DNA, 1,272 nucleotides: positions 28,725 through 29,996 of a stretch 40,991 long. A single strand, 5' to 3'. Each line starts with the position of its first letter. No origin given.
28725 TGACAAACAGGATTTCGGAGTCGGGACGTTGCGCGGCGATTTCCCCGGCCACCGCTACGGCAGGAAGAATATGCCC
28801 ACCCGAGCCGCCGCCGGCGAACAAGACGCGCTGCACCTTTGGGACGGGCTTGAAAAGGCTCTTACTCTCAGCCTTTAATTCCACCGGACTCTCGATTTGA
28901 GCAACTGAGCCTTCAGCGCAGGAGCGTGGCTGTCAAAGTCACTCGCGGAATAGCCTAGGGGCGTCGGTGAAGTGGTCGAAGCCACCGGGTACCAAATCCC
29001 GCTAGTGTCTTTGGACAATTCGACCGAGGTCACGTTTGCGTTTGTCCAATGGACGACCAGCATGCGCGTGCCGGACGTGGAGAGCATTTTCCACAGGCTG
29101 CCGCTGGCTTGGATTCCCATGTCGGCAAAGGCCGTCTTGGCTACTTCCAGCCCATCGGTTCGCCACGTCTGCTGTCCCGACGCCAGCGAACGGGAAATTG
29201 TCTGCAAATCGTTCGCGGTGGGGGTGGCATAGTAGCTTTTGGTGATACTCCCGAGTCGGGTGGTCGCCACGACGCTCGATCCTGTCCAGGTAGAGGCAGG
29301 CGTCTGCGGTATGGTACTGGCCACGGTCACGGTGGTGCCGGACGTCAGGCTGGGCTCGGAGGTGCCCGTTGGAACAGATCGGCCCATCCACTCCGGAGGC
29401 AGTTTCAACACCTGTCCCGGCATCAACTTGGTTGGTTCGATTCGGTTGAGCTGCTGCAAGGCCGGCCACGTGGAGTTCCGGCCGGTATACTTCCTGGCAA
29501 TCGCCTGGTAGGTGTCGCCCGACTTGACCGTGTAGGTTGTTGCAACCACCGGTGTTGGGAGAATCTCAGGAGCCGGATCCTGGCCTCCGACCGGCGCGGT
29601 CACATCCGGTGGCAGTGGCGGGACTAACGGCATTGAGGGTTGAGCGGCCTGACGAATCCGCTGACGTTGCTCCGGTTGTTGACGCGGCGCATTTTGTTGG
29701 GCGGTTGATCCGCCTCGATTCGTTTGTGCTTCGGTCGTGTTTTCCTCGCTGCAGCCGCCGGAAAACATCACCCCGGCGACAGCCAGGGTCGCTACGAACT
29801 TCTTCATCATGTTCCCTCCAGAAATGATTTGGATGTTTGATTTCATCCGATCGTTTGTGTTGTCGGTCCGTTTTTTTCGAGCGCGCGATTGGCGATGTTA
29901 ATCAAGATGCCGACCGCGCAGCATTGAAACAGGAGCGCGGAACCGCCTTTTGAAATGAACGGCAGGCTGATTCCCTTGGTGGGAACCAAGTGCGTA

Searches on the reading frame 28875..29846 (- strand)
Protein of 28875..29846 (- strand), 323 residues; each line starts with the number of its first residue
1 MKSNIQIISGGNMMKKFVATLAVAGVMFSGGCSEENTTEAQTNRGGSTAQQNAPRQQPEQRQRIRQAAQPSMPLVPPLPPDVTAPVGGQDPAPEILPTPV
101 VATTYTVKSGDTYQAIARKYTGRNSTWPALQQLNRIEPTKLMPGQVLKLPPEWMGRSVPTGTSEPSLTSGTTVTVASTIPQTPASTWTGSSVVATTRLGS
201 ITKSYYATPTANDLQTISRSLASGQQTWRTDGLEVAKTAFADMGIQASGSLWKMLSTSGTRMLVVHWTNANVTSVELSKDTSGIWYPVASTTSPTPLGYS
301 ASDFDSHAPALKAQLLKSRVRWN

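Call 6: search_protein_families(library=pfam, proteins=[window:28875-29846:-], max_evalue=0.001)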
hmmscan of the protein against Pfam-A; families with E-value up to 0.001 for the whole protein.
window:28875-29846:- (323 aa): 2 families
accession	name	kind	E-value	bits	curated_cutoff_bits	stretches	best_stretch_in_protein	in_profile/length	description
PF01476.26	LysM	-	1.2e-12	48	20.9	1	105-150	1-43/43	LysM domain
PF23472.1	LysM2_CERK1_LYK3_4_5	-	4.9e-06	26.8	27.4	1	103-150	6-54/56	LYK3/4/5 LysM2 domain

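Call 24: search_protein_families(library=ncbifam, proteins=[window:28875-29846:-], max_evalue=0.01)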
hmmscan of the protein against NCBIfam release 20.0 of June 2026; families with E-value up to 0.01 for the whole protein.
window:28875-29846:- (323 aa): 7 families
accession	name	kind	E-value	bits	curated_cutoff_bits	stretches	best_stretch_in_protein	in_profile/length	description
NF008399.0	PRK11198.1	equivalog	3.1e-06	27.7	134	1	102-152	95-148/149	peptidoglycan-binding protein LysM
NF008050.0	PRK10783.1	equivalog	3e-05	22.5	508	1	100-150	341-388/457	murein transglycosylase D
NF040883.1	amid_act_ActS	equivalog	0.00059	19.2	375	1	102-187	33-117/242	amidase activator ActS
NF042931.1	SAG1386_EF1546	equivalog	0.00065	19.8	80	1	102-149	109-157/158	SAG1386/EF1546 family surface-associated protein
NF010723.1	PRK14125.1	equivalog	0.00071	19.5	60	1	103-150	33-85/87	cell division suppressor protein YneA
NF047755.1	LIC_10271_M23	exception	0.0045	16.8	180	1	102-157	24-77/207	LIC_10271 family cell wall hydrolase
NF052398.1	Agg_Promo_Fact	equivalog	0.0095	16.1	170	0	103-171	29-93/202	aggregation-promoting factor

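Call 87: search_solved_structures(query=window:28875-29846:-, max_evalue=1)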
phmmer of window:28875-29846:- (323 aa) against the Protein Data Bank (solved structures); distinct sequences matched with E-value up to 1: 15.
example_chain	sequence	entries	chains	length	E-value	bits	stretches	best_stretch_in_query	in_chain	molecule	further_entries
4uz2_A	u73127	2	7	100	8.6e-11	44.9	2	103-151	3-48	CELL WALL-BINDING ENDOPEPTIDASE-RELATED PROTEIN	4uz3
4xcm_A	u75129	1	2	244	3.9e-10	42.8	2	103-151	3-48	Cell wall-binding endopeptidase-related protein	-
8i2e_B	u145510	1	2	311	1.9e-07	34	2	102-199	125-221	Probable peptidoglycan endopeptidase LytE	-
7pvc_A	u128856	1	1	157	4.2e-05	26.3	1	97-152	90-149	Potassium binding protein Kbp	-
7vcm_A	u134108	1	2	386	0.00017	24.3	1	97-153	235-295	Green fluorescent protein,Potassium binding protein Kbp,Green fluorescent protein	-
5yz6_A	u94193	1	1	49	0.00054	22.6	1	103-150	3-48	Chitinase, lysozyme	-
5k2l_A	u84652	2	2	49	0.0015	21.2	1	103-150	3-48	Chitinase, lysozyme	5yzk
8zex_A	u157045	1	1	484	0.0079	18.8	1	97-151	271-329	HaloKbp1a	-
11ci_A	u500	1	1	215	0.037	16.6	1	104-161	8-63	Probable cell wall hydrolase LytN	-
4b8v_A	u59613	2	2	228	0.047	16.3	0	102-153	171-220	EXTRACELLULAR PROTEIN 6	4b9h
5jce_A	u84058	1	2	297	0.05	16.2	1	100-159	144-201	Chitin elicitor-binding protein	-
4s3k_A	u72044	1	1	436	0.055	16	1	96-153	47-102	Spore germination protein YaaH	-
5jcd_A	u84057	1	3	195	0.071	15.7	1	100-150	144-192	Chitin elicitor-binding protein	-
9hvw_D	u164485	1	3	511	0.22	14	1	101-180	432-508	Fusion glycoprotein F1,Probable N-acetylmuramidase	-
9g8s_T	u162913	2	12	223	0.33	13.5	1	100-133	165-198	Peptidoglycan-binding LysM protein | gp61 - Tail tube initiator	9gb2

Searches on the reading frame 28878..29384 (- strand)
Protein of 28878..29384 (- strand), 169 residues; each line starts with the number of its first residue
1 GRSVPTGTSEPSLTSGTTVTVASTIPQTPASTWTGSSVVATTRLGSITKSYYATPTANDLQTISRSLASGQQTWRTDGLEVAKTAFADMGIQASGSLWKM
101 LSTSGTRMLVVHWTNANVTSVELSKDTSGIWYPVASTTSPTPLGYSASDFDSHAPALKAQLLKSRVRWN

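Call 86: search_protein_families(library=pfam, proteins=[window:28878-29384:-], max_evalue=10)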
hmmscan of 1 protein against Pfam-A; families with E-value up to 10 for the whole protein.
seq(169 aa): 0 families
